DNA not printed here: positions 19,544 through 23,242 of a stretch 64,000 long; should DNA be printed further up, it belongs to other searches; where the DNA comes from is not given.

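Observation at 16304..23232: Tandem duplication of a about 3.3-kb giant Kelch beta-propeller / Myxococcus Cys-rich-repeat lipoprotein gene including its leader region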

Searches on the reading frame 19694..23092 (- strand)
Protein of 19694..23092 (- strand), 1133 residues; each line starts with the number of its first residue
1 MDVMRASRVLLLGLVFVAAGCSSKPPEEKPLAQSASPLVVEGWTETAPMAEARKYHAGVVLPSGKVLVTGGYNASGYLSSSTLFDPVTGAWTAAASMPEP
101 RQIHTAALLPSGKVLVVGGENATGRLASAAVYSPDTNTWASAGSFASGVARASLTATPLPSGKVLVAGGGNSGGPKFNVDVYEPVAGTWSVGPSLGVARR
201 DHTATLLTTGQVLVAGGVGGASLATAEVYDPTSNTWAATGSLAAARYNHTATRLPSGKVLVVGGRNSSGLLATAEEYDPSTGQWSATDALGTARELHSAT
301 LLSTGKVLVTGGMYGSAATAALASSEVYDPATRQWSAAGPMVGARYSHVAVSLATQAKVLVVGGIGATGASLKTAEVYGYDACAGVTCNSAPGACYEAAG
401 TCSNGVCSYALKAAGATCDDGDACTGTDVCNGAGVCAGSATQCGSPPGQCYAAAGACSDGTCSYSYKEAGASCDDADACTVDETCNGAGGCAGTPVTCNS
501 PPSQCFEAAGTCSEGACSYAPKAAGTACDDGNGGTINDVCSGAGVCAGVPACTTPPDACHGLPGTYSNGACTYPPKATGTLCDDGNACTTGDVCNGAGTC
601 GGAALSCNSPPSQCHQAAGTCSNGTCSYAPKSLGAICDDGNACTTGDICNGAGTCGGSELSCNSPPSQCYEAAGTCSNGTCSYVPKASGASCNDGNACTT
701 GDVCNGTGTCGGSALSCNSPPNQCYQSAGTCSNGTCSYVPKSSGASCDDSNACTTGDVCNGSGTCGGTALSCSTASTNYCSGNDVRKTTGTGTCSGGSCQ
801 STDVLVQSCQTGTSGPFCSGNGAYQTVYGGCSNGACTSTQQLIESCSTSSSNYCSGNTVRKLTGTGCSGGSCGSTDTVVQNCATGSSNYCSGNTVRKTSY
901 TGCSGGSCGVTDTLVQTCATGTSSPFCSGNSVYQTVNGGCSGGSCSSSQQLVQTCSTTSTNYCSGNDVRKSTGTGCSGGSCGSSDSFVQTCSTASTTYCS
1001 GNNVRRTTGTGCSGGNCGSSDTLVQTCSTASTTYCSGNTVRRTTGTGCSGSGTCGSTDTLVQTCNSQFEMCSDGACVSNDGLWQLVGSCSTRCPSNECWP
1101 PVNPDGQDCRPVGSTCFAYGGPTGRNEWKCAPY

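Call 4: search_protein_families(library=pfam, proteins=[window:19694-23092:-], max_evalue=0.01)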
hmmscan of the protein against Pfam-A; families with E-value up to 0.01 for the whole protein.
window:19694-23092:- (1133 aa): 9 families
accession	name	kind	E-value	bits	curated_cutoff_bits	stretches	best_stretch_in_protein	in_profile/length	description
PF13418.12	Kelch_4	-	3.1e-46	155.5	21.6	5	52-99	1-49/49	Galactose oxidase, central domain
PF01344.31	Kelch_1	-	7.9e-42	140.8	20.1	6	257-285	12-40/46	Kelch motif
PF13415.12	Kelch_3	-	2.4e-31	107.7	22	4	64-108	2-47/48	Galactose oxidase, central domain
PF13964.12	Kelch_6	-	1.8e-29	101.1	25.3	1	56-101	4-50/50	Kelch motif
PF24681.1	Kelch_KLHDC2_KLHL20_DRC7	-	6.6e-28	98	50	2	161-364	8-221/221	KLHDC2/KLHL20/DRC7 Kelch-repeats domain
PF24981.1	Beta-prop_ATRN-LZTR1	-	2.8e-22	79.7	50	2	228-365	127-280/289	Attractin/LZTR1 beta-propeller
PF07646.21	Kelch_2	-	5e-21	73.9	21.3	1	247-286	3-43/48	Kelch motif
PF25210.1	Kelch_FKB95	-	1.2e-16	61.5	70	2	166-287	47-165/268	FKB95, Kelch-repeats domain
PF24996.1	NANM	-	1.4e-06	27.9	45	0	228-381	170-344/350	N-acetylneuraminate epimerase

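Call 5: search_protein_families(library=ncbifam, proteins=[window:19694-23092:-], max_evalue=0.01)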
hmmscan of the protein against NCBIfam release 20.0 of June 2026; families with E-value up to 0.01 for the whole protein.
window:19694-23092:- (1133 aa): 4 families
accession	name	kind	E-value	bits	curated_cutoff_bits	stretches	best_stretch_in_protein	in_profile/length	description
NF052501.1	RdCuOxGlxASco2837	equivalog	7.2e-19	67.5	800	3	227-289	268-332/645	radical copper oxidase GlxA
NF010730.0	PRK14131.1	subfamily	5.4e-08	32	416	0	169-267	53-158/384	N-acetylneuraminate epimerase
TIGR03547.1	muta_rot_YjhT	subfamily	2e-07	30.5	256.35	0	163-267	18-129/346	YjhT family mutarotase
TIGR02608.1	delta_60_rpt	domain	3.1e-06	26.9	76.5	0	296-314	3-21/55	delta-60 repeat domain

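Call 12: find_homologous_proteins(query=window:19694-23092:-)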
Query window:19694-23092:- (1133 aa): 5733 proteins with E <= 0.001 among 8000 candidates; the best 120 are listed.
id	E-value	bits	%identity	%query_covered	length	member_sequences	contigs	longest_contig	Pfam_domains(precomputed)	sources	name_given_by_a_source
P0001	0.0e+0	2380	65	74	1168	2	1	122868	PF24996.1,PF07646.22,PF13418.13,PF24681.2,PF13415.13,PF24981.2,PF01344.32,PF25210.2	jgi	jgi:hypothetical protein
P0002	0.0e+0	1503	59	73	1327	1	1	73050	PF07646.22,PF13418.13,PF07250.18,PF24681.2,PF13415.13,PF24981.2,PF01344.32,PF25210.2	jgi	jgi:hypothetical protein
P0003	0.0e+0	1212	65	70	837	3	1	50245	PF24996.1,PF07646.22,PF13418.13,PF07250.18,PF13964.13,PF24681.2,PF13415.13,PF24981.2,PF01344.32,PF25210.2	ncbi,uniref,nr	ncbi:hypothetical protein HPP05_10045 [Corallococcus exiguus]|uniref:Kelch repeat-containing protein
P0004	9.0e-290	983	44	30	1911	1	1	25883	PF07646.22,PF13418.13,PF18887.6,PF24681.2,PF13415.13,PF24981.2,PF01344.32,PF25210.2,PF18755.7,PF24996.1,PF07250.18,PF13964.13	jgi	jgi:N-acetylneuraminic acid mutarotase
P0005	1.8e-279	949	43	32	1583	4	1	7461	PF07646.22,PF13418.13,PF12768.14,PF24681.2,PF13415.13,PF24981.2,PF02698.24,PF01344.32,PF25210.2,PF18755.7,PF24996.1,PF07250.18,PF13964.13,PF18998.7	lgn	-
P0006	3.2e-277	941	53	30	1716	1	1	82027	PF07646.22,PF13418.13,PF24681.2,PF07610.18,PF13415.13,PF07603.18,PF24981.2,PF01344.32,PF25210.2,PF22544.3,PF22073.3,PF24996.1,PF07250.18,PF15780.12,PF13964.13,PF22066.3,PF12371.15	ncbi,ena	-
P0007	3.5e-274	931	59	80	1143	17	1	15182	PF24996.1,PF07646.22,PF13418.13,PF13964.13,PF24681.2,PF13415.13,PF24981.2,PF01344.32,PF25210.2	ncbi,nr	ncbi:hypothetical protein D7Y27_31625 [Corallococcus sp. AB004]|nr:hypothetical protein D7Y27_31625 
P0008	9.4e-265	900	66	60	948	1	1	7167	PF24996.1,PF07646.22,PF13418.13,PF07250.18,PF24681.2,PF13415.13,PF24981.2,PF01344.32,PF25210.2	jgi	-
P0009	1.5e-264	899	44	33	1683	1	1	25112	PF07646.22,PF13418.13,PF24681.2,PF17164.11,PF13415.13,PF16640.12,PF24981.2,PF01344.32,PF25210.2,PF24996.1,PF07250.18,PF13964.13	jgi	jgi:large repetitive protein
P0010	5.4e-264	897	44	29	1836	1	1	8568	PF07646.22,PF13418.13,PF12768.14,PF24681.2,PF13415.13,PF16640.12,PF24981.2,PF01344.32,PF25210.2,PF24996.1,PF07250.18,PF13964.13,PF00041.28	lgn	-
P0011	1.4e-262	893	42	37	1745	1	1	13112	PF07646.22,PF13418.13,PF24681.2,PF17164.11,PF13415.13,PF24981.2,PF02698.24,PF01344.32,PF25210.2,PF18755.7,PF24996.1,PF07250.18,PF13964.13,PF25369.2,PF03160.21,PF13946.12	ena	-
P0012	4.1e-262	891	48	25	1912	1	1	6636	PF07646.22,PF13418.13,PF12768.14,PF24681.2,PF22062.3,PF13415.13,PF24981.2,PF01344.32,PF25210.2,PF24996.1,PF07250.18,PF13964.13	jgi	jgi:N-acetylneuraminic acid mutarotase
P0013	1.3e-260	886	56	75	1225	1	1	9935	PF24996.1,PF07646.22,PF13418.13,PF24681.2,PF13415.13,PF24981.2,PF01344.32,PF25210.2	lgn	-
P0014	4.1e-258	878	50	30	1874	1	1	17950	PF07646.22,PF13418.13,PF24681.2,PF13415.13,PF17892.8,PF24695.2,PF17803.8,PF24981.2,PF01344.32,PF25210.2,PF17936.8,PF18755.7,PF24996.1,PF07250.18,PF13964.13,PF17963.8,PF19077.7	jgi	jgi:N-acetylneuraminic acid mutarotase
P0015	5.6e-258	877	54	29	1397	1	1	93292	PF07646.22,PF13418.13,PF24681.2,PF17164.11,PF13415.13,PF24981.2,PF01344.32,PF25210.2,PF07679.23,PF07250.18,PF13964.13,PF05345.19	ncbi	-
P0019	7.2e-249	847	68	56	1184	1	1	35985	PF24996.1,PF07646.22,PF13418.13,PF24681.2,PF13415.13,PF24981.2,PF01344.32,PF25210.2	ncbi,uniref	ncbi:kelch repeat-containing protein, partial [Archangium sp.]|uniref:kelch repeat-containing protei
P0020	2.3e-244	832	76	49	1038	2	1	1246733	PF24996.1,PF07646.22,PF13418.13,PF07250.18,PF13964.13,PF24681.2,PF13415.13,PF24981.2,PF01344.32,PF25210.2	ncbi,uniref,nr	ncbi:hypothetical protein LXT23_08800 [Pyxidicoccus sp. QH1ED-7-1]|uniref:Kelch repeat-containing pr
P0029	1.6e-238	813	49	90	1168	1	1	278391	PF24996.1,PF07646.22,PF13418.13,PF24681.2,PF13415.13,PF24981.2,PF01344.32,PF25210.2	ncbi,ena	-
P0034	1.9e-230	786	65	53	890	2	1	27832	PF24996.1,PF07646.22,PF13418.13,PF07250.18,PF13964.13,PF24681.2,PF13415.13,PF00200.29,PF24981.2,PF01344.32,PF25210.2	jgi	jgi:hypothetical protein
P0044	2.7e-220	753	58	39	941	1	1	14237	PF07646.22,PF13418.13,PF24681.2,PF01344.32,PF25210.2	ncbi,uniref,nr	ncbi:hypothetical protein D7V77_33520 [Corallococcus sp. CA041A]|uniref:Kelch repeat-containing prot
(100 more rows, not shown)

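Call 19: find_encoding_contigs(protein=P0001, flank=10000, max_places=3)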
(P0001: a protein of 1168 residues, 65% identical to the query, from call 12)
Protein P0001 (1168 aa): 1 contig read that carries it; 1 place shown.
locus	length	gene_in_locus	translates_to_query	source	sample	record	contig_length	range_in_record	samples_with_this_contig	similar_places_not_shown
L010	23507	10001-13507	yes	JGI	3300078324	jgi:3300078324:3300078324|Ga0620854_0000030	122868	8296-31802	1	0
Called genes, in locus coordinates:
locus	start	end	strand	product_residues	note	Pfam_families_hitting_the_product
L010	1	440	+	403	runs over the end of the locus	PF12704:MacB_PCD, PF02687:FtsX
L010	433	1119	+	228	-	PF00005:ABC_tran, PF02463:SMC_N (faint), PF13304:AAA_21 (faint)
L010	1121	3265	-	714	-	PF01757:Acyl_transf_3, PF13439:Glyco_transf_4 (faint), PF13524:Glyco_trans_1_2 (weak), PF13692:Glyco_trans_1_4, PF00534:Glycos_transf_1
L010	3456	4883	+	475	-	-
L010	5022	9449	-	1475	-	-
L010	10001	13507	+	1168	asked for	PF01344:Kelch_1 (weak), PF24681:Kelch_KLHDC2_KLHL20_DRC7, PF24981:Beta-prop_ATRN-LZTR1, PF13415:Beta-prop_FBX42 (weak), PF13415:Beta-prop_FBX42, PF24681:Kelch_KLHDC2_KLHL20_DRC7, PF13418:Beta-prop_TYW4, PF13418:Beta-prop_TYW4, +6 more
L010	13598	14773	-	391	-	PF13439:Glyco_transf_4, PF00534:Glycos_transf_1, PF13692:Glyco_trans_1_4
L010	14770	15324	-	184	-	PF00132:Hexapep (weak)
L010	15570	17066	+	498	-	PF00072:Response_reg, PF00158:Sigma54_activat, PF14532:Sigma54_activ_2, PF00004:AAA (faint), PF07728:AAA_5, PF25601:AAA_lid_14, PF02954:HTH_8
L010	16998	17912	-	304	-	PF00132:Hexapep (faint)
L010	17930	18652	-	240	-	PF02397:Bac_transf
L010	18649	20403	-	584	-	-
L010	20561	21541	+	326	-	PF02563:Poly_export, PF10531:SLBB (weak), PF22461:SLBB_2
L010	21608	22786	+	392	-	PF01663:Phosphodiest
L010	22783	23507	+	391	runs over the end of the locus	PF13439:Glyco_transf_4, PF13579:Glyco_trans_4_4, PF20706:GT4-conflict, PF00534:Glycos_transf_1, PF13692:Glyco_trans_1_4, PF13524:Glyco_trans_1_2 (weak)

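Call 20: find_encoding_contigs(protein=P0002, flank=10000, max_places=3)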
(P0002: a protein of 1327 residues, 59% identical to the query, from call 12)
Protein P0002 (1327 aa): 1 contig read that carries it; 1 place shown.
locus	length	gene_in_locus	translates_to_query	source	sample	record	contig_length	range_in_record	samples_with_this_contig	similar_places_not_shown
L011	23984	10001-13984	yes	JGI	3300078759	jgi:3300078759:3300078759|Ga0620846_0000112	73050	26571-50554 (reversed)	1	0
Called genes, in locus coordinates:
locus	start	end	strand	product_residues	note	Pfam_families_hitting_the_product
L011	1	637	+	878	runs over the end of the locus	PF13424:TPR_12, PF13374:TPR_10, PF13424:TPR_12, PF24885:TPR_NPHP3, PF13374:TPR_10, PF13424:TPR_12, PF24885:TPR_NPHP3, PF13374:TPR_10, +13 more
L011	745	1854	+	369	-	PF20032:ADYC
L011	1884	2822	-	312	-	PF04545:Sigma70_r4 (weak), PF08281:Sigma70_r4_2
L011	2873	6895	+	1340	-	PF00069:Pkinase, PF07714:PK_Tyr_Ser-Thr, PF20703:nSTAND1, PF13191:AAA_16 (weak), PF13401:AAA_22 (faint), PF03781:FGE-sulfatase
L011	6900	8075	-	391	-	PF01757:Acyl_transf_3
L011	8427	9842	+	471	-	-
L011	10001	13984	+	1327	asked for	PF01344:Kelch_1, PF24681:Kelch_KLHDC2_KLHL20_DRC7, PF24981:Beta-prop_ATRN-LZTR1, PF24681:Kelch_KLHDC2_KLHL20_DRC7, PF13418:Beta-prop_TYW4, PF01344:Kelch_1, PF13415:Beta-prop_FBX42, PF24981:Beta-prop_ATRN-LZTR1, +7 more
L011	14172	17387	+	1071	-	PF24681:Kelch_KLHDC2_KLHL20_DRC7, PF25210:Kelch_FKB95 (weak), PF01344:Kelch_1 (weak), PF24981:Beta-prop_ATRN-LZTR1, PF13415:Beta-prop_FBX42, PF24681:Kelch_KLHDC2_KLHL20_DRC7, PF24981:Beta-prop_ATRN-LZTR1, PF13418:Beta-prop_TYW4, +7 more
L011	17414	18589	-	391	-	PF13439:Glyco_transf_4, PF20706:GT4-conflict (weak), PF00534:Glycos_transf_1, PF13692:Glyco_trans_1_4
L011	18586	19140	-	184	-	PF00132:Hexapep (weak)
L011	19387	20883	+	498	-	PF00072:Response_reg, PF00158:Sigma54_activat, PF14532:Sigma54_activ_2, PF00004:AAA (faint), PF07728:AAA_5, PF25601:AAA_lid_14, PF02954:HTH_8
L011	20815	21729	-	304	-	PF00132:Hexapep (faint), PF25087:GMPPB_C (weak)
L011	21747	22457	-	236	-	PF02397:Bac_transf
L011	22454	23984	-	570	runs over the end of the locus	-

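Call 26: find_encoding_contigs(protein=P0003, flank=10000, max_places=3)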
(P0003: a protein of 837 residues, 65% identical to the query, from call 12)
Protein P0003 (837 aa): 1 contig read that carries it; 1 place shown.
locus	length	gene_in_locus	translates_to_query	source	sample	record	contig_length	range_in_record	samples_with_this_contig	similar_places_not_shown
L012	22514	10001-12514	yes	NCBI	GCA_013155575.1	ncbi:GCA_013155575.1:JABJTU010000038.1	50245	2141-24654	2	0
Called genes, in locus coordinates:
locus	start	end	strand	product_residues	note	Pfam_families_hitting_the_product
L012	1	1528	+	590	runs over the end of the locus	PF17899:Peptidase_M61_N, PF05299:Peptidase_M61, PF13180:PDZ_2 (weak)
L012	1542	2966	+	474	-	-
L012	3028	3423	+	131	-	-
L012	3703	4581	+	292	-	PF27457:RNase_HII_N, PF01351:RNase_HII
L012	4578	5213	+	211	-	-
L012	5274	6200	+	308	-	PF01471:PG_binding_1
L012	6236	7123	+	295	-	-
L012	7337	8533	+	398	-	PF13529:Peptidase_C39_2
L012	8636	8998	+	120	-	PF11259:DUF3060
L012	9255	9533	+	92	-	-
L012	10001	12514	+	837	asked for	PF24681:Kelch_KLHDC2_KLHL20_DRC7, PF01344:Kelch_1 (weak), PF24981:Beta-prop_ATRN-LZTR1, PF13418:Beta-prop_TYW4, PF24681:Kelch_KLHDC2_KLHL20_DRC7, PF24981:Beta-prop_ATRN-LZTR1, PF13415:Beta-prop_FBX42, PF13418:Beta-prop_TYW4, +11 more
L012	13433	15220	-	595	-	PF05960:DUF885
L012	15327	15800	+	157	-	PF12802:MarR_2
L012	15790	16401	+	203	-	-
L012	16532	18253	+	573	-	PF05199:GMC_oxred_C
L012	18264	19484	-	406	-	PF00890:FAD_binding_2 (faint), PF01266:DAO (faint), PF01494:FAD_binding_3, PF07992:Pyr_redox_2 (faint), PF13450:NAD_binding_8 (weak), PF08491:SE (weak)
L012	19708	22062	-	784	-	PF07504:FTP, PF01447:Peptidase_M4, PF02868:Peptidase_M4_C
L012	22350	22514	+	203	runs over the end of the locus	-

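Call 27: find_encoding_contigs(protein=P0044, flank=10000, max_places=3)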
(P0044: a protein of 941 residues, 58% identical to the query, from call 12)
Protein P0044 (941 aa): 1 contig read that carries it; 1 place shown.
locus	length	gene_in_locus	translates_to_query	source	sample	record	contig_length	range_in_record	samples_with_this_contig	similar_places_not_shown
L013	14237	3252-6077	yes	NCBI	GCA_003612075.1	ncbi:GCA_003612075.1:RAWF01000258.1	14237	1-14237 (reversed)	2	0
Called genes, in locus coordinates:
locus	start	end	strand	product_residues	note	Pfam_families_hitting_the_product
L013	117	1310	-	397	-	PF13231:PMT_2 (weak), PF02366:PMT (weak)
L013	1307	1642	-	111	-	-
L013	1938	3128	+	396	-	PF01757:Acyl_transf_3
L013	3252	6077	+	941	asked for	PF01344:Kelch_1 (faint), PF24681:Kelch_KLHDC2_KLHL20_DRC7, PF07646:Kelch_2 (faint), PF13418:Beta-prop_TYW4 (faint), PF25210:Kelch_FKB95 (faint)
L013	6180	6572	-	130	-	-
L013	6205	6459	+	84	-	-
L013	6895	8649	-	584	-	-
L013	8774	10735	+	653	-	PF00005:ABC_tran, PF02463:SMC_N (faint), PF13555:AAA_29 (faint), PF00006:ATP-synt_ab (faint), PF03193:RsgA_GTPase (faint), PF12848:ABC_tran_Xtn, PF00005:ABC_tran, PF16326:ABC_tran_CTD, +2 more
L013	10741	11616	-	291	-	-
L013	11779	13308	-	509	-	PF02102:Peptidase_M35, PF14521:Aspzincin_M35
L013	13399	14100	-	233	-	PF13453:Zn_ribbon_TFIIB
